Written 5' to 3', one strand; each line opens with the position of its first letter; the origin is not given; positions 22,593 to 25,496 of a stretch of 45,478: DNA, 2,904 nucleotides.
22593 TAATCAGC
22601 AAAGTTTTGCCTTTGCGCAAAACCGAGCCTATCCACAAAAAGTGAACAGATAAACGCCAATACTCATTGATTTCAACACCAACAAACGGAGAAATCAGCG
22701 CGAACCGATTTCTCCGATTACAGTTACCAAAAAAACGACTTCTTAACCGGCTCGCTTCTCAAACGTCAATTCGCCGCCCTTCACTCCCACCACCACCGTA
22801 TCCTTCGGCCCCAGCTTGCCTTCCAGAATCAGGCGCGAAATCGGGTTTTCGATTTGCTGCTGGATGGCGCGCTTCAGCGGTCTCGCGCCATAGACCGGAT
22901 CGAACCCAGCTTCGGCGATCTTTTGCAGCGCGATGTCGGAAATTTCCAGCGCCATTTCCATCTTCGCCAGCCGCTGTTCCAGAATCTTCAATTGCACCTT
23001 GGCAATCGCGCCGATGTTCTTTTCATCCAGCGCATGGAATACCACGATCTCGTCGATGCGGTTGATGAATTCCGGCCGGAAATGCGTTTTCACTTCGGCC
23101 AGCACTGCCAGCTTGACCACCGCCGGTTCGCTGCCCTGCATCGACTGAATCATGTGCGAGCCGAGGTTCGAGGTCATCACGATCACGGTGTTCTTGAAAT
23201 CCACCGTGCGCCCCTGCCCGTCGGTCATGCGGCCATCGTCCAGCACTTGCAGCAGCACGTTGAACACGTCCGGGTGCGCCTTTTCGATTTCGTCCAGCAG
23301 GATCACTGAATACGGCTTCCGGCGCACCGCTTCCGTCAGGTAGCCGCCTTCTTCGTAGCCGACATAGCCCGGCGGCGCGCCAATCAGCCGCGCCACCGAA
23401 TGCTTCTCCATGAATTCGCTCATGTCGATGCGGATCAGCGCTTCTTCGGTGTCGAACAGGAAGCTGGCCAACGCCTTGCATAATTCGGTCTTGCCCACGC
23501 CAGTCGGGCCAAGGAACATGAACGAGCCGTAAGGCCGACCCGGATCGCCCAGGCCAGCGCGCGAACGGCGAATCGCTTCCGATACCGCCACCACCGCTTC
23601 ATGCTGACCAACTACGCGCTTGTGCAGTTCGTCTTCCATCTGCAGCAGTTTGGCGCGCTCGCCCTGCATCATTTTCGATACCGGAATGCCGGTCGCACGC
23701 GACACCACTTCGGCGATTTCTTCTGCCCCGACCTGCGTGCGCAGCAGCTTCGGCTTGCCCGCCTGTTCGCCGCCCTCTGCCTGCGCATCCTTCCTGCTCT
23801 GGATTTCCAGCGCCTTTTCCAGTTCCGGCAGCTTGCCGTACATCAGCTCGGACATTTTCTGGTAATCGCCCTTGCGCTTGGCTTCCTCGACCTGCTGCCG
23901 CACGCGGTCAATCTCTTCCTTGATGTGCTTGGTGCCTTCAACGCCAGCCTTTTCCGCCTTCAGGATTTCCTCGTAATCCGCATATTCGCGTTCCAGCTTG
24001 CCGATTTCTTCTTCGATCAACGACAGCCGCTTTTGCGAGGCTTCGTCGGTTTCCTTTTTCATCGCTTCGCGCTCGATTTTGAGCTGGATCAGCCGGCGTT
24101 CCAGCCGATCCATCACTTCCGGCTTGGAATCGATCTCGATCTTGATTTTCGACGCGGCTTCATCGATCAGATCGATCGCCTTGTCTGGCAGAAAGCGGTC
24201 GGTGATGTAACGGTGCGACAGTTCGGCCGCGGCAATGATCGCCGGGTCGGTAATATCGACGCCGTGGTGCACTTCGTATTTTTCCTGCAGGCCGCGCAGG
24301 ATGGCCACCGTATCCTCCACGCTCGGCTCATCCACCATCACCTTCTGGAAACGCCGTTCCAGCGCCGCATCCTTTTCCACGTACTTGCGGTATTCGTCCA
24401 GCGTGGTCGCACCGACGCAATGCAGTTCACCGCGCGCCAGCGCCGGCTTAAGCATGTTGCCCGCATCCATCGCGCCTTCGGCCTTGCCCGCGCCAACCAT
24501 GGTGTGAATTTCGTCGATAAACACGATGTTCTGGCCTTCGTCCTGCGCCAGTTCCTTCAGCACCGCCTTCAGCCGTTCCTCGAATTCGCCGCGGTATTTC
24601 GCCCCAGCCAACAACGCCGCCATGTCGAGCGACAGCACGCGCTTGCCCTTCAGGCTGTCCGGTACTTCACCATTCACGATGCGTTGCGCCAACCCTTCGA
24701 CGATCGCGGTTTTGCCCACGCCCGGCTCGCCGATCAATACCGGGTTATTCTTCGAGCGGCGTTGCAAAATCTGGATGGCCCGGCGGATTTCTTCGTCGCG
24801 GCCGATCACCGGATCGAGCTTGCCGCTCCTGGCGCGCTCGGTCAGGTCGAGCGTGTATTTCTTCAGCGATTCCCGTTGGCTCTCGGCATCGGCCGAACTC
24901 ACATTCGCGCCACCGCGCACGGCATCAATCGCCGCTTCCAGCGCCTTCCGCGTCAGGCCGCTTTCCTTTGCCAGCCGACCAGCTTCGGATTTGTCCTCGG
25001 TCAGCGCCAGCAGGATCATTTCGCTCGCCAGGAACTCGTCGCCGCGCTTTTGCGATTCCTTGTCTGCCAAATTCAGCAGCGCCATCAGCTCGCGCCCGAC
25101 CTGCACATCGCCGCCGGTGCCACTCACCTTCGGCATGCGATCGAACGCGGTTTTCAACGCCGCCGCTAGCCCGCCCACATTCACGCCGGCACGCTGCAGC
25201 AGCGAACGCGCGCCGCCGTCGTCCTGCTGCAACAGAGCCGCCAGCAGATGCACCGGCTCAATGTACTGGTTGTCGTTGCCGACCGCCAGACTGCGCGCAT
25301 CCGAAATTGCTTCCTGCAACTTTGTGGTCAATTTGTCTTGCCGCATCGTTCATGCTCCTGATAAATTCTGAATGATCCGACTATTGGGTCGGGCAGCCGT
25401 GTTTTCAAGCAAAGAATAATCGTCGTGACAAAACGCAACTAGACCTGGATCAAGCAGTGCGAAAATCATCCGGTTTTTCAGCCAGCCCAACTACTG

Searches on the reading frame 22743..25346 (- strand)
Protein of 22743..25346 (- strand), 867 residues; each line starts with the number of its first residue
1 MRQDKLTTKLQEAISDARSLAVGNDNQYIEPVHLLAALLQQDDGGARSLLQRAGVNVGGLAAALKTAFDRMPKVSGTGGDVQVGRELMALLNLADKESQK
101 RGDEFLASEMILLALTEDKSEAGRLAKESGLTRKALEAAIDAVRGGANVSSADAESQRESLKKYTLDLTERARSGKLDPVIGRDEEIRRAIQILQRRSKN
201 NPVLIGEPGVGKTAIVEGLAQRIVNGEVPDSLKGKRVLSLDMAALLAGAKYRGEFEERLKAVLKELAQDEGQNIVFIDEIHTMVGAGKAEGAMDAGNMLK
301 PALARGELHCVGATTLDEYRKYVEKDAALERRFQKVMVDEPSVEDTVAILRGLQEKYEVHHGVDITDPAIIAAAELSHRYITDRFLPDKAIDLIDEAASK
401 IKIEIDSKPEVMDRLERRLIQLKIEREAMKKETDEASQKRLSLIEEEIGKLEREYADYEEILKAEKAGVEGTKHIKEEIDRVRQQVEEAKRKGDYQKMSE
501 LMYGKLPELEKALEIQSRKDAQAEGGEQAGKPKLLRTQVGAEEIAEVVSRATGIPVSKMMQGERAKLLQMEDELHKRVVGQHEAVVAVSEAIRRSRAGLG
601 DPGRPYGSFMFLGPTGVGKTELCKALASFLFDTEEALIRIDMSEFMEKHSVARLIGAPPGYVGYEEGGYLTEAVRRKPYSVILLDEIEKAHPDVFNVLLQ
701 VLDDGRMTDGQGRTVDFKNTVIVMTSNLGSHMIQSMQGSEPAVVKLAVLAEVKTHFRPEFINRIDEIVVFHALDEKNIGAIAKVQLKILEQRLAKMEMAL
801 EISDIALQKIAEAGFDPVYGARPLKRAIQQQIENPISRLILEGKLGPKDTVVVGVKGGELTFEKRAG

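Call 11: search_protein_families(library=ncbifam, proteins=[window:22743-25346:-])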
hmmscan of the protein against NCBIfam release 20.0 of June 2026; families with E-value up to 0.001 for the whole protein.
window:22743-25346:- (867 aa): 20 families
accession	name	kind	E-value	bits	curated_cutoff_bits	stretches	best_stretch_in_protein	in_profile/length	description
TIGR03346.1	chaperone_ClpB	equivalog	0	1417.8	1232.1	1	6-862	1-852/853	ATP-dependent chaperone ClpB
NF008118.0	PRK10865.1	equivalog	0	1369.1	1417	1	1-858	1-851/857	ATP-dependent chaperone ClpB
TIGR03345.1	VI_ClpV1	equivalog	3.3e-243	809.7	884.95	1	6-843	1-838/852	type VI secretion system ATPase TssH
TIGR02639.1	ClpA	equivalog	5.9e-237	788.5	993.15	2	7-412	2-419/734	ATP-dependent Clp protease ATP-binding subunit ClpA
NF033606.1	heat_AAA_ClpK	exception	2e-235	783.9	1900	2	10-460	120-567/949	heat shock survival AAA family ATPase ClpK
NF033607.0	disagg_AAA_ClpG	exception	1.3e-232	774.6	1900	2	16-442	99-531/932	AAA family protein disaggregase ClpG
NF008263.0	PRK11034.1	equivalog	5.4e-182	606.5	1350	2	20-403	16-411/758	ATP-dependent Clp protease ATP-binding subunit ClpA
NF003745.1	PRK05342.1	equivalog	1e-10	41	359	0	756-832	296-376/418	ATP-dependent Clp protease ATP-binding subunit ClpX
NF005304.0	PRK06835.1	equivalog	1.3e-07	31.1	215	1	607-649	184-226/330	ATP-binding protein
NF009067.0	PRK12402.1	equivalog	3e-07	29.7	317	0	169-225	6-62/340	replication factor C small subunit 2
NF001679.0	PRK00440.1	equivalog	4.9e-07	29.1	303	0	169-224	9-64/322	replication factor C small subunit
TIGR00764.1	lon_rel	equivalog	1.7e-06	27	516.6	0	177-231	17-69/608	ATP-dependent protease LonB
NF003229.0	PRK04195.1-5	equivalog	2e-06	26.8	280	0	169-223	8-68/413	replication factor C large subunit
TIGR02902.1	spore_lonB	equivalog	1.1e-05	24.2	723.3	0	164-215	51-102/531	ATP-dependent protease LonB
NF038214.1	IS21_help_AAA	equivalog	1.6e-05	24.7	200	0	198-247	89-131/232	IS21-like element helper ATPase IstB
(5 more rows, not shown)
